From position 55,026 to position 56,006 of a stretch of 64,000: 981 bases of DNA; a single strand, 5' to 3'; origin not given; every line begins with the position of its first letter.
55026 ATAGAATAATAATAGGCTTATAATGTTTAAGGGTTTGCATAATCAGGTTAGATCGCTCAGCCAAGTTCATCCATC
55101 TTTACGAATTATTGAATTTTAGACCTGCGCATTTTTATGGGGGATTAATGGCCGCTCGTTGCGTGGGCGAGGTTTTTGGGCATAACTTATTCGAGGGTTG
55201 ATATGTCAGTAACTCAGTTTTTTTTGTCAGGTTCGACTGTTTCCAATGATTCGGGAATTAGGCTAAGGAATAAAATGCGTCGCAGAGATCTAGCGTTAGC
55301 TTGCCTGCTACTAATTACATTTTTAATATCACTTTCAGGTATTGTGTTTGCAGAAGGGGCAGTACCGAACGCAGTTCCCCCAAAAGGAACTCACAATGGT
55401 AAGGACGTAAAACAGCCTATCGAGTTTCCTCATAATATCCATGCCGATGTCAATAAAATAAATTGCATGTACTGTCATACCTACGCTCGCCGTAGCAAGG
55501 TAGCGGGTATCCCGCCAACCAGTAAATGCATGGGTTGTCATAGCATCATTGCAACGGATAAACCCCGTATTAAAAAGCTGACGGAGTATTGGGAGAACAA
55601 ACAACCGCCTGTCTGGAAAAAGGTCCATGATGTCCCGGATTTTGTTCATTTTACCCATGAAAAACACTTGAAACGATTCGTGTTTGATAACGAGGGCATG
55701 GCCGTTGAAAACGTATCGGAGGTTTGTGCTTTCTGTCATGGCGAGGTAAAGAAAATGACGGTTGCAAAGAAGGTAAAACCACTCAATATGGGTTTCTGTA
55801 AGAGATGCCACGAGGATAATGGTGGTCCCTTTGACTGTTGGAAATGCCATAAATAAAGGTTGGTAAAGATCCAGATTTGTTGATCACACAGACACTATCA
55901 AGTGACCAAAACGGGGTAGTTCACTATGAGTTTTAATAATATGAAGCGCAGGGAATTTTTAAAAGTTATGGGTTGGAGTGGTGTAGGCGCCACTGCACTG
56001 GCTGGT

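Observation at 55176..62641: Complete Alternative Complex III operon with a split ActB, no actG and no adjacent oxidase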

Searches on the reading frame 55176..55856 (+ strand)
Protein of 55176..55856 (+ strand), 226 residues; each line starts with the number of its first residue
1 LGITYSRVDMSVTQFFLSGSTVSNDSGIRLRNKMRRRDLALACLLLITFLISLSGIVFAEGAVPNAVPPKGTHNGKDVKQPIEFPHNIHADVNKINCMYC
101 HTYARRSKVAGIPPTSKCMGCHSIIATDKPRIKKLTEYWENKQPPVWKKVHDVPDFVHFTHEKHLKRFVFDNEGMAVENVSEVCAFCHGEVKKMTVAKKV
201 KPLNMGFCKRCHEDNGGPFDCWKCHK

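Call 3: search_protein_families(library=pfam, proteins=[window:55176-55856:+])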
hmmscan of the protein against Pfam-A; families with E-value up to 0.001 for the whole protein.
window:55176-55856:+ (226 aa): 3 families
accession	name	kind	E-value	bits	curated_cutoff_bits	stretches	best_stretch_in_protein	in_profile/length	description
PF14522.11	Cytochrome_C7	-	2.4e-05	24.5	24.8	0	83-123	2-49/67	Cytochrome c7 and related cytochrome c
PF02085.21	Cytochrom_CIII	-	0.00013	22.7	22.9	1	76-138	15-68/101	Class III cytochrome C family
PF14537.11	Cytochrom_c3_2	-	0.00025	21.9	25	0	93-134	5-45/79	Cytochrome c3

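Call 4: search_protein_families(library=ncbifam, proteins=[window:55176-55856:+])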
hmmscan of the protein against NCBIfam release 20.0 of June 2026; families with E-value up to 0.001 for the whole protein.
window:55176-55856:+ (226 aa): 1 family
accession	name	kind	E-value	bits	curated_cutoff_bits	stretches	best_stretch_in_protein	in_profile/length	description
NF041781.1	mnquin_red_QrcA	equivalog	1.6e-21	76.7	180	1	78-226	27-174/174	menaquinone reductase multiheme cytochrome c subunit QrcA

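Call 35: search_solved_structures(query=window:55275-55856:+, max_evalue=0.01, show_alignments=1)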
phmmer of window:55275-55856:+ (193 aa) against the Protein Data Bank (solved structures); distinct sequences matched with E-value up to 0.01: 6.
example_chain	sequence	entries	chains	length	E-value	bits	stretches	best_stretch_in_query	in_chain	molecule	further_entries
8k9e_A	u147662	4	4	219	5.9e-27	97.8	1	45-181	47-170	Cytochrome c7-like domain-containing protein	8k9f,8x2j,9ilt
6f0k_A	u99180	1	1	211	9.3e-27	97.2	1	50-180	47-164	Cytochrome c family protein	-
6lod_A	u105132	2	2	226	1.1e-23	87.2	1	42-181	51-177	MULTIHEME_CYTC domain-containing protein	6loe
6btm_A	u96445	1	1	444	1.6e-21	80.1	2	36-93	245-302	Alternative Complex III subunit A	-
1kwj_A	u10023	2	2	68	0.0021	20.9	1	127-192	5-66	cytochrome c7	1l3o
1i77_A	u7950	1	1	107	0.0058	19.4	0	43-94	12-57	CYTOCHROME C3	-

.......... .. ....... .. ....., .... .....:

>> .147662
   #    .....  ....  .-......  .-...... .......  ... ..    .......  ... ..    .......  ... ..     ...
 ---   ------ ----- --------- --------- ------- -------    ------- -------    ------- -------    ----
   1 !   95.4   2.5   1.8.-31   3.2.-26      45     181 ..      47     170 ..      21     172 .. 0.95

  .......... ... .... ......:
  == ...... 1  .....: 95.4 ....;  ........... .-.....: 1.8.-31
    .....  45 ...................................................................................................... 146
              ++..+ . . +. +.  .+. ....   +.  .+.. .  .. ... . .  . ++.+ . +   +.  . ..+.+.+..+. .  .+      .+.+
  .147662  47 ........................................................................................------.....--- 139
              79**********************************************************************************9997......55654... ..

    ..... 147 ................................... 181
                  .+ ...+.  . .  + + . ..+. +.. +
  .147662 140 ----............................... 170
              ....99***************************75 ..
